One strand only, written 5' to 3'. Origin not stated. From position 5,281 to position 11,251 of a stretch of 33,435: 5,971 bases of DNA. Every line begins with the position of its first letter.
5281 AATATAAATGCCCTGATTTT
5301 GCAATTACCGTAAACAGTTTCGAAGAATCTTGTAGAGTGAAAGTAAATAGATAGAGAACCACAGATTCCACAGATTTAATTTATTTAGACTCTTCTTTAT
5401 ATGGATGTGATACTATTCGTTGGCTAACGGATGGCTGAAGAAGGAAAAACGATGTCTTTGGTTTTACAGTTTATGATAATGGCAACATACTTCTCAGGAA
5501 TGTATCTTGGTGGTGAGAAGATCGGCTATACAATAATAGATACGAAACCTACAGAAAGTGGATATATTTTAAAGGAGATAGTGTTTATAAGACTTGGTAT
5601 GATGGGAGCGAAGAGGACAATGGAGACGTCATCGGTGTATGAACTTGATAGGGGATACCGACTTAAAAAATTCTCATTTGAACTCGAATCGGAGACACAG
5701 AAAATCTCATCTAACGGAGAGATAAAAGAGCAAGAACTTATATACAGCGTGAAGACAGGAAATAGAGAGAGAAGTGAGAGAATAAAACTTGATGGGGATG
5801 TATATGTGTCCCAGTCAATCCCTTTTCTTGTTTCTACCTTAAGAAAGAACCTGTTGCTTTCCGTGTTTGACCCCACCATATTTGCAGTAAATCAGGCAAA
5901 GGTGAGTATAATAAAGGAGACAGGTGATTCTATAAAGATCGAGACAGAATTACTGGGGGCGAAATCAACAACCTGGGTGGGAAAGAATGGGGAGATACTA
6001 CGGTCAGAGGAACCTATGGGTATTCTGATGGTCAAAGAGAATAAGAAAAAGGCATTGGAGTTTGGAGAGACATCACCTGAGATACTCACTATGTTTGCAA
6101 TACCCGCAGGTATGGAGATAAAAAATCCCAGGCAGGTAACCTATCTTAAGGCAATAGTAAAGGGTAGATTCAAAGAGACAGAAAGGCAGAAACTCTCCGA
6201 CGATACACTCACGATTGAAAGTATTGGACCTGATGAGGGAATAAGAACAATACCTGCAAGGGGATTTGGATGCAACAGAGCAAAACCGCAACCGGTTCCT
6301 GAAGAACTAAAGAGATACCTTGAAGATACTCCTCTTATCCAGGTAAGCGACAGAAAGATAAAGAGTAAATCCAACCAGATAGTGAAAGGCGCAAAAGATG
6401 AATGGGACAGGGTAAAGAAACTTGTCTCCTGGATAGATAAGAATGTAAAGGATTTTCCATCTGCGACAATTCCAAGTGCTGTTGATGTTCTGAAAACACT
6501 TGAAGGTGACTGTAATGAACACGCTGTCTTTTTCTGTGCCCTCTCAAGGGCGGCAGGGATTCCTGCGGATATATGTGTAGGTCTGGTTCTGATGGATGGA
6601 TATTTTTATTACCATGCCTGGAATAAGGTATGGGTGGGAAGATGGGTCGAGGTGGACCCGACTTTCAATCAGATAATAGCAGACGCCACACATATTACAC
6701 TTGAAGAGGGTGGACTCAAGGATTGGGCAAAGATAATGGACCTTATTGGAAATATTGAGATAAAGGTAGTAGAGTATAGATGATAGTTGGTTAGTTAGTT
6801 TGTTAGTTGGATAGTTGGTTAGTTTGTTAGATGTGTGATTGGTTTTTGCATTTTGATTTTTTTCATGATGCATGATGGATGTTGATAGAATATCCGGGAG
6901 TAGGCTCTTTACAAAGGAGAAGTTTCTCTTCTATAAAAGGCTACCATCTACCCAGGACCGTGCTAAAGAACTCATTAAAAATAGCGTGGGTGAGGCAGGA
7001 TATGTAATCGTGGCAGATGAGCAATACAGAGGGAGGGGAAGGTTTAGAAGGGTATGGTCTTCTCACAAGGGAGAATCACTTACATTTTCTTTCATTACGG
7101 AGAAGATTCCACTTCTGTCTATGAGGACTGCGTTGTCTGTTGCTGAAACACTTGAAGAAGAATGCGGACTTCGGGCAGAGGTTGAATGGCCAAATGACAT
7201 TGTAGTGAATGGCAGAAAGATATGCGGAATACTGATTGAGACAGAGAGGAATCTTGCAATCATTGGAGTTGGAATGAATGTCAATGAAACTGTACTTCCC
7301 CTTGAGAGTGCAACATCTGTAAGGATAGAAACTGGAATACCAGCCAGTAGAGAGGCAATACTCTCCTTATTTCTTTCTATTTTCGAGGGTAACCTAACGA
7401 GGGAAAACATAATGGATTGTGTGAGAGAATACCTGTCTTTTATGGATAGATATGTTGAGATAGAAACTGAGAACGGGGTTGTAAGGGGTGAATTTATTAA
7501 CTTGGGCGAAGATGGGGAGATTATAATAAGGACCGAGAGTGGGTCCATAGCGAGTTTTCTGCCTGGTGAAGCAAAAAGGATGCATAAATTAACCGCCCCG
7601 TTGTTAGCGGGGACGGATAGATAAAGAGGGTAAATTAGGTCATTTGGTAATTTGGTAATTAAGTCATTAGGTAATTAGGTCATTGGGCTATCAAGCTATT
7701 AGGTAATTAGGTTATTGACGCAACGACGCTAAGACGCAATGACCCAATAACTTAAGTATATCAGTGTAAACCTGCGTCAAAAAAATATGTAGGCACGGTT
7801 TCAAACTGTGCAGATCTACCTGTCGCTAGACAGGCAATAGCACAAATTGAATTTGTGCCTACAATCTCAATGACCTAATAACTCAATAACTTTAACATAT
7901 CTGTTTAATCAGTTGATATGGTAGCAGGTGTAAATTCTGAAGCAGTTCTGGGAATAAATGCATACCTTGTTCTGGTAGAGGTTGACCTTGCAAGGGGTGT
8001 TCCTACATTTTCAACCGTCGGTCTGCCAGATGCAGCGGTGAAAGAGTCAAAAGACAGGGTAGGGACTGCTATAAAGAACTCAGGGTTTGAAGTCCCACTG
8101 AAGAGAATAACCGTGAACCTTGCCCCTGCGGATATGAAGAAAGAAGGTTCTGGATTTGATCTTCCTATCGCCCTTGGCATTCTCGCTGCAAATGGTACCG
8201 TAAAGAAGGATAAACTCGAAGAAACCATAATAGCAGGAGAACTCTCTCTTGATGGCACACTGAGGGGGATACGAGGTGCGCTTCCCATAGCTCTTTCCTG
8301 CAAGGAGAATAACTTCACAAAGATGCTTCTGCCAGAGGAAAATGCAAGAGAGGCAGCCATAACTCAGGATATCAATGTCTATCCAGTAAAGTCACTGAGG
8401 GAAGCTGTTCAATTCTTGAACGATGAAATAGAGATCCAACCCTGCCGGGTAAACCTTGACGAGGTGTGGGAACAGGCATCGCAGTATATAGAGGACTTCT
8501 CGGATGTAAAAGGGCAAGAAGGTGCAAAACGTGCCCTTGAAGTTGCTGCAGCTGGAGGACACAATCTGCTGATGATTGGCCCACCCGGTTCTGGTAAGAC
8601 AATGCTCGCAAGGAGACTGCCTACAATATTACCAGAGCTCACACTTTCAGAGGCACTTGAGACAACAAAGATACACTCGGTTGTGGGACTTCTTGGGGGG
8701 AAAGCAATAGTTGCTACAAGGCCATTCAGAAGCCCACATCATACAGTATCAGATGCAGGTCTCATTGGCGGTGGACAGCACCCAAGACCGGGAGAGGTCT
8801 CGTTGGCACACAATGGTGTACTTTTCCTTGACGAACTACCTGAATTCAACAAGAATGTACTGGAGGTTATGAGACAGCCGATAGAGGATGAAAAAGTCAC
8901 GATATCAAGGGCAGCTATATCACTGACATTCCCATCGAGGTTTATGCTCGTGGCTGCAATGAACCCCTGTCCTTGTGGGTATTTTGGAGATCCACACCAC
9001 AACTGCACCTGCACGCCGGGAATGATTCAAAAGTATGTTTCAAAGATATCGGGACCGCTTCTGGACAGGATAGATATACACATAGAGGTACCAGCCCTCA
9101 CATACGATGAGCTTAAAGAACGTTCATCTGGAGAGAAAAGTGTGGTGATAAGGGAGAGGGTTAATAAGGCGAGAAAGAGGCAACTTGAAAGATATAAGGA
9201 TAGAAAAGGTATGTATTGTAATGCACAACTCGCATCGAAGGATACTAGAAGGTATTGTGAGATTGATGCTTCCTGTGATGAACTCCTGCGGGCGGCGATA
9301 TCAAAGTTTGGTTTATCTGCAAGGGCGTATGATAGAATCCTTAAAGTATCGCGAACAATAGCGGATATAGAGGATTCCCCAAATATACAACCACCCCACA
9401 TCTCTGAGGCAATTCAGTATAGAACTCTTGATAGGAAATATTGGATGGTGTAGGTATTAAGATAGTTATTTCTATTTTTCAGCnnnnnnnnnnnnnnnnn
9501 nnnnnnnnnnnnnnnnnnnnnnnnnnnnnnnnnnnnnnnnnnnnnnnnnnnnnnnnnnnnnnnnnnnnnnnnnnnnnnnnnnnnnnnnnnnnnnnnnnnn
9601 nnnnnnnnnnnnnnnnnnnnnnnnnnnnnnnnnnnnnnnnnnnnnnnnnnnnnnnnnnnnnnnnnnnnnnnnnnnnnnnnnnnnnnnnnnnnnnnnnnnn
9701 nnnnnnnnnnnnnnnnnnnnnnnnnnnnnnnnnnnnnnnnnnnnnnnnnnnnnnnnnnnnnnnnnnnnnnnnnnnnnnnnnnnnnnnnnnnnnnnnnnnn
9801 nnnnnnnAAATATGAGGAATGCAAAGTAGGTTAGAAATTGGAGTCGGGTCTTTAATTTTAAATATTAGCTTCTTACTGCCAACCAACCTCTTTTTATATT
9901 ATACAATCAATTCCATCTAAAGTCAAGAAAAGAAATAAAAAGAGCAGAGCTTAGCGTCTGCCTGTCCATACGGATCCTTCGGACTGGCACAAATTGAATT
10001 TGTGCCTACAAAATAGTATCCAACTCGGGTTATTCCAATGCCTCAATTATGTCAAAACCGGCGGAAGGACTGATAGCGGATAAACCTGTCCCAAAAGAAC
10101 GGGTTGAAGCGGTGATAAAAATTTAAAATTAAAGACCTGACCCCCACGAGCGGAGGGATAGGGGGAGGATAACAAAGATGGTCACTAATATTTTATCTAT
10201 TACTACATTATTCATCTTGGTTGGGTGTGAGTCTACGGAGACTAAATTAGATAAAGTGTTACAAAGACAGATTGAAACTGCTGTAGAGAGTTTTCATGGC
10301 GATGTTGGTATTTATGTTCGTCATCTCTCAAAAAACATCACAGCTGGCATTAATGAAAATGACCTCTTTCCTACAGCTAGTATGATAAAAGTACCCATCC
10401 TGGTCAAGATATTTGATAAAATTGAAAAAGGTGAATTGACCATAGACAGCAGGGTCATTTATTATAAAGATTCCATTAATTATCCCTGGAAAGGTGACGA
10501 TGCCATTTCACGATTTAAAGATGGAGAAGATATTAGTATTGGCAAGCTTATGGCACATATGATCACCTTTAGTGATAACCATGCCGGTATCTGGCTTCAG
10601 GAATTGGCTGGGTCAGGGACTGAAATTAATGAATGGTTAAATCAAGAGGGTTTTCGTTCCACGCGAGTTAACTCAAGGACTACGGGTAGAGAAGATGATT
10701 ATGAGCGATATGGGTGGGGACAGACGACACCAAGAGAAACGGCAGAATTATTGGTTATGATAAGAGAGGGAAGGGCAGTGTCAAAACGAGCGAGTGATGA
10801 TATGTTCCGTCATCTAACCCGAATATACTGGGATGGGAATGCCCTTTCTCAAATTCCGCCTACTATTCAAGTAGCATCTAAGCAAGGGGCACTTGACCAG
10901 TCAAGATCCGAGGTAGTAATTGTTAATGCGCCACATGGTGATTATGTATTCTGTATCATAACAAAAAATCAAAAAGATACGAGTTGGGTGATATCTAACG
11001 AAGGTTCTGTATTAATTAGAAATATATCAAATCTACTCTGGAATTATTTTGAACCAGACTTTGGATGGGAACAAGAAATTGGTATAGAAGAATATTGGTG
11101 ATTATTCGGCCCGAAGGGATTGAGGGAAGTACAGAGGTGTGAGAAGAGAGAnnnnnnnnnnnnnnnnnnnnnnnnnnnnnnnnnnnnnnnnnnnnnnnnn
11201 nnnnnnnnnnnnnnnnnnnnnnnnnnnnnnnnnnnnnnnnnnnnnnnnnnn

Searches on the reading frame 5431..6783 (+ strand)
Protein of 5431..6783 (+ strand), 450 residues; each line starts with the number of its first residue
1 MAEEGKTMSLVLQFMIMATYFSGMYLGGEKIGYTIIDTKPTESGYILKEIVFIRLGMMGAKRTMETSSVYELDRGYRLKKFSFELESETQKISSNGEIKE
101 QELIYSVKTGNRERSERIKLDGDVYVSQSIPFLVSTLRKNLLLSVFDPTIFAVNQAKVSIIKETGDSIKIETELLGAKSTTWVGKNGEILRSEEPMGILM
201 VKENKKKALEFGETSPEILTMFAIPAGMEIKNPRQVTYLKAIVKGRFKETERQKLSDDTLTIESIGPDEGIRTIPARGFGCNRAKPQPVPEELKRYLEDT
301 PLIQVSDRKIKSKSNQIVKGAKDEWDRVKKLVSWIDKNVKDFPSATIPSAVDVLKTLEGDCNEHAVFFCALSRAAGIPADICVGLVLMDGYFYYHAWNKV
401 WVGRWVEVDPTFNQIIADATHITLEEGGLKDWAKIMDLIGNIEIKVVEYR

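Call 10: search_protein_families(library=pfam, proteins=[window:5431-6783:+])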
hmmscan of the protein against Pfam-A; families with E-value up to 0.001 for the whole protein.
window:5431-6783:+ (450 aa): 2 families
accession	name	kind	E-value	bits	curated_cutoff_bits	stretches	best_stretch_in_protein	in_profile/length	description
PF01841.26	Transglut_core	-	3e-18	66.5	23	1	313-410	3-108/108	Transglutaminase-like superfamily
PF13471.12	Transglut_core3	-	5.2e-06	26.8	26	1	356-399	53-96/117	Transglutaminase-like superfamily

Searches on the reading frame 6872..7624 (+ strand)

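Call 10: search_protein_families(library=pfam, proteins=[window:6872-7624:+])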
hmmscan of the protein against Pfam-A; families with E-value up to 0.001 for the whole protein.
window:6872-7624:+ (250 aa): 2 families
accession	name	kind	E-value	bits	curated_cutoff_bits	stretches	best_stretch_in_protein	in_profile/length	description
PF03099.24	BPL_LplA_LipB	-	7.3e-19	68.4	21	1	22-136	3-133/133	Biotin/lipoate A/B protein ligase family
PF21948.1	LplA-B_cat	-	5.1e-05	23.7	27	1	69-148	74-157/200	Lipoyl protein ligase A/B catalytic domain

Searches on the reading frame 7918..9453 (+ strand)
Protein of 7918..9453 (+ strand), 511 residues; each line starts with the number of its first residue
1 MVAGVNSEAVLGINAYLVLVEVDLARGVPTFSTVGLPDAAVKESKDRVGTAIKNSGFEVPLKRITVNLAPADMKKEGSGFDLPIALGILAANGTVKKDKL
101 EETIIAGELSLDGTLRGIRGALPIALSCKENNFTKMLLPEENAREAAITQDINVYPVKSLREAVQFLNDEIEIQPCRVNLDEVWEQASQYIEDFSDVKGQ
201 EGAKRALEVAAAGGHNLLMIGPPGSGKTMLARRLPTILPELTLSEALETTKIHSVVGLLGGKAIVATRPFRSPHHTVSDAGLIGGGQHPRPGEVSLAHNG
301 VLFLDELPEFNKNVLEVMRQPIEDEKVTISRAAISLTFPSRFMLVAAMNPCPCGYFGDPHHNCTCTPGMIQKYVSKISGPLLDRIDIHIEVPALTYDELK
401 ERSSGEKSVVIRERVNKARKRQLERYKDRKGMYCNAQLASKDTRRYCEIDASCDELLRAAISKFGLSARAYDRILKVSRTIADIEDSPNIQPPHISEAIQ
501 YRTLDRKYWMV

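Call 10: search_protein_families(library=pfam, proteins=[window:7918-9453:+])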
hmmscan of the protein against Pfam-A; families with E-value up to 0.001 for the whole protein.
window:7918-9453:+ (511 aa): 8 families
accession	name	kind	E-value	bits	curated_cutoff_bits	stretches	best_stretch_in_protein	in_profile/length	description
PF01078.27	Mg_chelatase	-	2.8e-100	334.4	20.3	1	193-398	1-206/207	Magnesium chelatase, subunit ChlI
PF13541.12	ChlI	-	1.6e-48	164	27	1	20-142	1-121/121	Subunit ChlI of Mg-chelatase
PF13335.12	Mg_chelatase_C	-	9.9e-33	113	26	1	405-502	1-94/94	Magnesium chelatase, subunit ChlI C-terminal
PF07728.20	AAA_5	-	7.9e-10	39.3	22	1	216-352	1-125/139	AAA domain (dynein-related subfamily)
PF00493.29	MCM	-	9.9e-10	38.3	23.3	1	211-355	54-178/224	MCM P-loop domain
PF00158.32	Sigma54_activat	-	8.1e-05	22.8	20.2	0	284-327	79-122/168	Sigma-54 interaction domain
PF05496.18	RuvB_N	-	0.00012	22.3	27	0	295-329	81-115/159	Holliday junction DNA helicase RuvB P-loop domain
PF00004.35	AAA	-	0.0003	21.7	21.2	0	217-234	1-18/131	ATPase family associated with various cellular activities (AAA)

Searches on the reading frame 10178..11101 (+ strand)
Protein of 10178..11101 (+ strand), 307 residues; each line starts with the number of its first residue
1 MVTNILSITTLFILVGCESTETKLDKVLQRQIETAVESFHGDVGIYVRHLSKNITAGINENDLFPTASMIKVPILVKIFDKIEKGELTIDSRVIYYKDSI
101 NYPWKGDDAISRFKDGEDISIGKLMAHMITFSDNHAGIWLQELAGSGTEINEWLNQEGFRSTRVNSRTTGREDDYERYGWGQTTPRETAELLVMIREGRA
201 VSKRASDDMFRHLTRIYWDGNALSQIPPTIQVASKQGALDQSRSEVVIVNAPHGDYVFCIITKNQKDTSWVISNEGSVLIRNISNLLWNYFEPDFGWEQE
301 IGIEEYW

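Call 10: search_protein_families(library=pfam, proteins=[window:10178-11101:+])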
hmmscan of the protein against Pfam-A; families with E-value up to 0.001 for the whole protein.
window:10178-11101:+ (307 aa): 1 family
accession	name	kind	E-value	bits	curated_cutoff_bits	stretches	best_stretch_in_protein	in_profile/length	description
PF13354.11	Beta-lactamase2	-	4.2e-44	150.9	22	1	44-262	1-214/214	Beta-lactamase enzyme family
